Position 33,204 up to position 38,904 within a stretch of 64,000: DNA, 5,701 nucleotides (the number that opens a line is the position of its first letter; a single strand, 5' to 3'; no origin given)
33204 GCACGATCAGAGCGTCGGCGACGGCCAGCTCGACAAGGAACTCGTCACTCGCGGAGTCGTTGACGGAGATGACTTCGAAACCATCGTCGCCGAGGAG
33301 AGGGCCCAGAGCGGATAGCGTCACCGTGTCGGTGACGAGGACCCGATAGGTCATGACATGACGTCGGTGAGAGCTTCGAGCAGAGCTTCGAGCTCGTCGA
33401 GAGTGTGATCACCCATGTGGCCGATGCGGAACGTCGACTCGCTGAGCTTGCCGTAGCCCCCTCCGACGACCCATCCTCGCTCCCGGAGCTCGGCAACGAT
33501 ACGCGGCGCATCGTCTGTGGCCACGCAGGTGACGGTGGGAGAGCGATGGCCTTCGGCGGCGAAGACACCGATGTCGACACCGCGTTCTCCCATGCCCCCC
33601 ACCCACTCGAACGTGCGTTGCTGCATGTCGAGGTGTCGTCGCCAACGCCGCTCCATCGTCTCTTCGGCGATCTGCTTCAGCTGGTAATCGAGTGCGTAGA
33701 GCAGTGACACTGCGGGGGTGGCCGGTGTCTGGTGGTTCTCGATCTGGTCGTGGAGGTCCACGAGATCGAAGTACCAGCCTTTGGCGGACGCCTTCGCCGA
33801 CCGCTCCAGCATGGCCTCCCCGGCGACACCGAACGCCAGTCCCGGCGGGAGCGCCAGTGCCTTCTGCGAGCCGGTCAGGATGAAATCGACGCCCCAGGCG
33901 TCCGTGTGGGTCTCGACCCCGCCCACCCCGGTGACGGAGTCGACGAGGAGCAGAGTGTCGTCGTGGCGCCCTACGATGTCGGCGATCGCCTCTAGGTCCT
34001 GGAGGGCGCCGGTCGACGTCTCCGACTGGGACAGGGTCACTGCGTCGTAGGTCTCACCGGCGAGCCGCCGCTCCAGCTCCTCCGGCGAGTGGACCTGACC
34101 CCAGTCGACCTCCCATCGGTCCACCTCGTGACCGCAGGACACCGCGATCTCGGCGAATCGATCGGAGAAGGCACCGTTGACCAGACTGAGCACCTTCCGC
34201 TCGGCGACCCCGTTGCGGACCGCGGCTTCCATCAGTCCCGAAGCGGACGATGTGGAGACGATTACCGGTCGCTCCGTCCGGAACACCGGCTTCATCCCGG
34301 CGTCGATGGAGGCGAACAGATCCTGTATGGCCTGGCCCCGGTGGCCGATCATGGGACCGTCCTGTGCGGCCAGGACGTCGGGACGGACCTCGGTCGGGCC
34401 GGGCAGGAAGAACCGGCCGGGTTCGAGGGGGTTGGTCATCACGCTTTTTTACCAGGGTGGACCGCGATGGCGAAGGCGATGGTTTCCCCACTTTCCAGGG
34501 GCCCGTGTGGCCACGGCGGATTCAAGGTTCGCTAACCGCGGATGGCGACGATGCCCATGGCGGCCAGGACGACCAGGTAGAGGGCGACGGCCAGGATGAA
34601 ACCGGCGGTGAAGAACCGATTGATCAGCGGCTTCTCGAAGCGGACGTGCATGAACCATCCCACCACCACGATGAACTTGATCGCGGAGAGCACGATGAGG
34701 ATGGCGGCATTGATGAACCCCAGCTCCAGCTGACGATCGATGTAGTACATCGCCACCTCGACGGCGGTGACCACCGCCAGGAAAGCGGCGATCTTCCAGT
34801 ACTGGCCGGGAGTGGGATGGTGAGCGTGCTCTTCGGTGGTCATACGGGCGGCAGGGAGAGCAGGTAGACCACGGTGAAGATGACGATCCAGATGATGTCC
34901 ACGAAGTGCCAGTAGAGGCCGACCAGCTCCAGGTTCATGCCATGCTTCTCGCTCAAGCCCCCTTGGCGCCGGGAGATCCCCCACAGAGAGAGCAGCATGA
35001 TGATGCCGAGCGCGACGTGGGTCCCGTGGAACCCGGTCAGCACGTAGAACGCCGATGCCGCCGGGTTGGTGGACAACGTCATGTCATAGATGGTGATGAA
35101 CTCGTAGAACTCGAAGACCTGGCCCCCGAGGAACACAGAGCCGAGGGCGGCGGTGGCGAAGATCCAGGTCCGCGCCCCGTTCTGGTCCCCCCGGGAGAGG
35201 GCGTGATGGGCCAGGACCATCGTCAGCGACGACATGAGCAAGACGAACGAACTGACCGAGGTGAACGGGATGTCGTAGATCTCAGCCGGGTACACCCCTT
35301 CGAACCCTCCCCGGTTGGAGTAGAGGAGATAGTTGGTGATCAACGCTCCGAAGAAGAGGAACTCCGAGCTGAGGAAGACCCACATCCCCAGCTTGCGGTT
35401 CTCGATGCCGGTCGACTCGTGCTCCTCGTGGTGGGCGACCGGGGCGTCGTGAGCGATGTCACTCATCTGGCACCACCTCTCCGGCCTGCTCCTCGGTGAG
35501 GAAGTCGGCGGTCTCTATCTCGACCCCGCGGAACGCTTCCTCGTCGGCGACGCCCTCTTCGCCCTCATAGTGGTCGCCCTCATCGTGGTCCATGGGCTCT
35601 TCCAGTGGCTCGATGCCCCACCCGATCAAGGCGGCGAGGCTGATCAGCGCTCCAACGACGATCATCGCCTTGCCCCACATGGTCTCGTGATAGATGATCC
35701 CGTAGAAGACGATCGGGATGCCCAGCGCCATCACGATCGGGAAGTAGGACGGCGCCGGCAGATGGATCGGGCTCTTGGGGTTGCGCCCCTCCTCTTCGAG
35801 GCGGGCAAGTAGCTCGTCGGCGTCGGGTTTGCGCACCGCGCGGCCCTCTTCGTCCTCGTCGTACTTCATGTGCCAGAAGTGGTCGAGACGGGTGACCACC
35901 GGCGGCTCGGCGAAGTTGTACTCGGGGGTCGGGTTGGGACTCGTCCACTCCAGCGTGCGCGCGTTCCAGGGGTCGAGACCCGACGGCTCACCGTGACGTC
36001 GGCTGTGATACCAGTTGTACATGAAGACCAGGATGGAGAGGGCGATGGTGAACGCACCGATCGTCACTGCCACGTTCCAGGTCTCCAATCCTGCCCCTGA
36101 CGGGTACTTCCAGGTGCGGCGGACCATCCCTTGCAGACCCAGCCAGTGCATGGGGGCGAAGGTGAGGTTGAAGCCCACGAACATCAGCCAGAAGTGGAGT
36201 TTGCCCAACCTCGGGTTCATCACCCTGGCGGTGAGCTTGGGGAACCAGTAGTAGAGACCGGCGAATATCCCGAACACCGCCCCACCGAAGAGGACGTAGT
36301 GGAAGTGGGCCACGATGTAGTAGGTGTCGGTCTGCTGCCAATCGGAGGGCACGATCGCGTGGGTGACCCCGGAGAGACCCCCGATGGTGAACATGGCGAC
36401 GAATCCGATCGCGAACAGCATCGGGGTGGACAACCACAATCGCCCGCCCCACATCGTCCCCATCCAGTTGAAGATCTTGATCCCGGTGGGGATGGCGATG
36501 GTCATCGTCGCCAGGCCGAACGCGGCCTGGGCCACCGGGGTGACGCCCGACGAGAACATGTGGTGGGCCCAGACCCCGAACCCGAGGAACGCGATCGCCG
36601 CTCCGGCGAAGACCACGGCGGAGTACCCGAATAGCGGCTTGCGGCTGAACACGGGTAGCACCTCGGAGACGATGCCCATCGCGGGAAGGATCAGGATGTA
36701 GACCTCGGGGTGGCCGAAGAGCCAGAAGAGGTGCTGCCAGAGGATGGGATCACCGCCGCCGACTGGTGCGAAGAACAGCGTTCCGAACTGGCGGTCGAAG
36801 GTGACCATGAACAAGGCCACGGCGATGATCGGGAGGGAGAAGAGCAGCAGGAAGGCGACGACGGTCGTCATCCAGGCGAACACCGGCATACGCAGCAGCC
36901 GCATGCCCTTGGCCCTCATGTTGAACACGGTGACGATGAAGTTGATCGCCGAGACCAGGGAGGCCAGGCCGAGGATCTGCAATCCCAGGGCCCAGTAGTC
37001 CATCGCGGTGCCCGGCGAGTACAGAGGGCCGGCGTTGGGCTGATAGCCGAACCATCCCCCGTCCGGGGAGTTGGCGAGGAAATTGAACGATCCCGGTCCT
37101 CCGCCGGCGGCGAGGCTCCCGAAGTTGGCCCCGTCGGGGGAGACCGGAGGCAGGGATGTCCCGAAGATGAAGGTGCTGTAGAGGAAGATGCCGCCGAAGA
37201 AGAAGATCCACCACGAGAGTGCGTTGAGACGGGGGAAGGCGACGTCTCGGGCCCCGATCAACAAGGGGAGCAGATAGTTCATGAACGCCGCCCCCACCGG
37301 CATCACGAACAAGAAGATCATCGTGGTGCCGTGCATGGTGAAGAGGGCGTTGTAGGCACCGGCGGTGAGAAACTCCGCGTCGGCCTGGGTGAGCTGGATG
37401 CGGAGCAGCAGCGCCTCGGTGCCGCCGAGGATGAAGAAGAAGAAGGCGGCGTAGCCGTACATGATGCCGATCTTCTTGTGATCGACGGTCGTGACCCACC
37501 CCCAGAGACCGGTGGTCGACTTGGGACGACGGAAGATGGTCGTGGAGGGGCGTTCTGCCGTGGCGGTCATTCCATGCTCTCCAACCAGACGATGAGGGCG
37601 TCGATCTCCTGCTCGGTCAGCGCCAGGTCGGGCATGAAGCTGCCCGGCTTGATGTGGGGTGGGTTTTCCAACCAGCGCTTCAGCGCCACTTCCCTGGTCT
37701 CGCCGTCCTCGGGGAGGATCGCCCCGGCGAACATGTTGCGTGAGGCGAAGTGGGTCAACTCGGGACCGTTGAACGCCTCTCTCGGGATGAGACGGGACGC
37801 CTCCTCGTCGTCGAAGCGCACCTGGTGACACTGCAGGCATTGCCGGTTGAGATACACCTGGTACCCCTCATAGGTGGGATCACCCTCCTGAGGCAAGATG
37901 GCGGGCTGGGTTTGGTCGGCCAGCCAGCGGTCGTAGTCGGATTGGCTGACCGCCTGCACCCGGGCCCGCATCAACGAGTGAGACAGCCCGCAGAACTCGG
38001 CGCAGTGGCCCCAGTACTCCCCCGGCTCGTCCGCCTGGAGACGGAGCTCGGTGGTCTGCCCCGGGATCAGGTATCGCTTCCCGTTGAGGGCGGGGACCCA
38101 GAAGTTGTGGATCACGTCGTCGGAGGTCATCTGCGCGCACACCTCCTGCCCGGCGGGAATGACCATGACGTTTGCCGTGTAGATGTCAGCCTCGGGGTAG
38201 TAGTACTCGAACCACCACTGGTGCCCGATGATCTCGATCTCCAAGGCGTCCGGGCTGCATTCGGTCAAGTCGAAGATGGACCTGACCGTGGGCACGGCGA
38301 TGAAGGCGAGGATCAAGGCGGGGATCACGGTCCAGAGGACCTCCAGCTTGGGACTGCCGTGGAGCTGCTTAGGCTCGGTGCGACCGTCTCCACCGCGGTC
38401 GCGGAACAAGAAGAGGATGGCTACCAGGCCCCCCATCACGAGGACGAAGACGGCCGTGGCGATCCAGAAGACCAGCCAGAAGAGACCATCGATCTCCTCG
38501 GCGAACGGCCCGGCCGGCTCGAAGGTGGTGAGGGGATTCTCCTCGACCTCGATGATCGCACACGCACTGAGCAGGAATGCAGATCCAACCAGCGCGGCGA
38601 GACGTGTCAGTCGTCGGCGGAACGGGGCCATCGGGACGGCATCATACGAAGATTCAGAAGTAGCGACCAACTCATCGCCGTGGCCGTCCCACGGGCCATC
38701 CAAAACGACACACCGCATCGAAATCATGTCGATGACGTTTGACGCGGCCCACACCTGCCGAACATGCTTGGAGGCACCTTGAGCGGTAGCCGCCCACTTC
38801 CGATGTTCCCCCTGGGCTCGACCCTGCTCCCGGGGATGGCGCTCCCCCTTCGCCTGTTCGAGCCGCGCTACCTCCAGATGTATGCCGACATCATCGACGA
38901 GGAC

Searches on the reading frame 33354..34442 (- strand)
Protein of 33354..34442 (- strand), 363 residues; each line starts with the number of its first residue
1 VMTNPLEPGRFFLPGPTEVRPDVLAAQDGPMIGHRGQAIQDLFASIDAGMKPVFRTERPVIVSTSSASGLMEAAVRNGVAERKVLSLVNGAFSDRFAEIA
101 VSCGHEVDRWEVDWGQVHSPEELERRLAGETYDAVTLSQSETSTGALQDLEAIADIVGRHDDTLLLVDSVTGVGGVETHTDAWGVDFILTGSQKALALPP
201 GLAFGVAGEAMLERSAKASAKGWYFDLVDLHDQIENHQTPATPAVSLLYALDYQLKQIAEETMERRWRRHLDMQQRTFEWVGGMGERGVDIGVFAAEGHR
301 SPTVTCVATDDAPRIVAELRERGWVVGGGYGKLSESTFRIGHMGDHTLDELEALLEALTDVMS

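Call 23: search_protein_families(library=ncbifam, max_evalue=0.00001, proteins=[window:33354-34442:-])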
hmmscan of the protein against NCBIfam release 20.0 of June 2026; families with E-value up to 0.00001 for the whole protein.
window:33354-34442:- (363 aa): 6 families
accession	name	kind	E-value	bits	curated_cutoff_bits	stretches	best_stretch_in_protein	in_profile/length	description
NF045640.1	AspGlyoxATaseBhcA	equivalog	8.4e-48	163.2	650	1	11-347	7-349/395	L-aspartate--glyoxylate aminotransferase BhcA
TIGR03301.1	PhnW-AepZ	equivalog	1.5e-41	143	360.8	1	12-362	3-355/355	2-aminoethylphosphonate aminotransferase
NF046070.1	PyrdoxPyrvTramin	equivalog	9e-38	130.1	600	1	14-347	11-348/369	pyridoxamine--pyruvate transaminase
TIGR02326.1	transamin_PhnW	equivalog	3.9e-28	98.6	400.8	1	67-362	63-360/363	2-aminoethylphosphonate--pyruvate transaminase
NF010006.0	PRK13479.1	equivalog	7.7e-28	97.6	296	1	69-362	67-361/369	2-aminoethylphosphonate--pyruvate transaminase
TIGR01366.1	serC_3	equivalog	3.4e-22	79.1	401.65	1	9-359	5-355/361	phosphoserine transaminase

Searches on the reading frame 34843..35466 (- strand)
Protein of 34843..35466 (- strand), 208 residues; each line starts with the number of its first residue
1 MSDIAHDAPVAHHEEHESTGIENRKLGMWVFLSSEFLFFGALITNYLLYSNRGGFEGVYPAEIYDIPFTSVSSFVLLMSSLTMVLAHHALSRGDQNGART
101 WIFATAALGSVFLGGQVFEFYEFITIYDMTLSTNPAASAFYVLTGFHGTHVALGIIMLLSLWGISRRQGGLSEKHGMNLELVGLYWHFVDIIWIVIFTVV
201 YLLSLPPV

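Call 23: search_protein_families(library=ncbifam, max_evalue=0.00001, proteins=[window:34843-35466:-])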
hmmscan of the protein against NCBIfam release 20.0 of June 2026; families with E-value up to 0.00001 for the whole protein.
window:34843-35466:- (208 aa): 4 families
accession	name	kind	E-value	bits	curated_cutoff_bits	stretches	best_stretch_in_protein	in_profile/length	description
TIGR02897.1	QoxC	equivalog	1.5e-37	129.6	239.9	1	22-204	8-188/190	cytochrome aa3 quinol oxidase subunit III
TIGR02842.1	CyoC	equivalog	4.6e-36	124.8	223.75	1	26-204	3-178/180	cytochrome o ubiquinol oxidase subunit III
NF050119.1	aa3_CtaE_Actin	exception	1.1e-35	123.6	190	1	25-203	12-189/190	aa3-type cytochrome oxidase subunit III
NF007944.0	PRK10663.1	equivalog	5.8e-34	117.7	340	1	5-203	7-201/204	cytochrome o ubiquinol oxidase subunit III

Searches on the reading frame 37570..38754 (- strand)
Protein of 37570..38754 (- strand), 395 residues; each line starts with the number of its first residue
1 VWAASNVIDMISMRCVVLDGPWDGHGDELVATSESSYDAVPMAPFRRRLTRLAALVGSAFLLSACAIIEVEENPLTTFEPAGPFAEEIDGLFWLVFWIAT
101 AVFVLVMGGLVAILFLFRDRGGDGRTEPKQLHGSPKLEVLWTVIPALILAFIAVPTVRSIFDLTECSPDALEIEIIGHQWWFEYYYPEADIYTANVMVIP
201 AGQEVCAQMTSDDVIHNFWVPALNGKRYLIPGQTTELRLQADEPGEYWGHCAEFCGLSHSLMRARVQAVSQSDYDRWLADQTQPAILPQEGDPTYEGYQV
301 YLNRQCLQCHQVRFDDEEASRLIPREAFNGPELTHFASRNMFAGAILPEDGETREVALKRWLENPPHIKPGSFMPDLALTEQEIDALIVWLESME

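Call 23: search_protein_families(library=ncbifam, max_evalue=0.00001, proteins=[window:37570-38754:-])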
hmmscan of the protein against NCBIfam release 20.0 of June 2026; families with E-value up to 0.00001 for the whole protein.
window:37570-38754:- (395 aa): 7 families
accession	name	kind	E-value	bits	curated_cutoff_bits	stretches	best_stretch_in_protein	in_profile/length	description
TIGR02866.1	CoxB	equivalog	4.5e-59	199.4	147.7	1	80-278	1-201/202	cytochrome c oxidase subunit II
TIGR01432.1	QOXA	equivalog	9.2e-39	133.1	240.95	1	54-279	2-224/227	cytochrome aa3 quinol oxidase subunit II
NF050117.1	aa3_CtaC_Actin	exception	2.4e-37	128.5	250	1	53-279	5-243/244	aa3-type cytochrome oxidase subunit II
TIGR01433.1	CyoA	equivalog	5.7e-27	94.6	266.2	1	77-280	17-224/226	ubiquinol oxidase subunit II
NF007816.0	PRK10525.1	equivalog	7.6e-25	87.7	511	1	55-283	15-240/318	cytochrome o ubiquinol oxidase subunit II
TIGR04244.1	nitrous_NosZ_RR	equivalog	1.5e-06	27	625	1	189-266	543-624/627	TAT-dependent nitrous-oxide reductase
TIGR04246.1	nitrous_NosZ_Gp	equivalog_domain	1.7e-06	26.6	625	1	199-263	503-571/578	Sec-dependent nitrous-oxide reductase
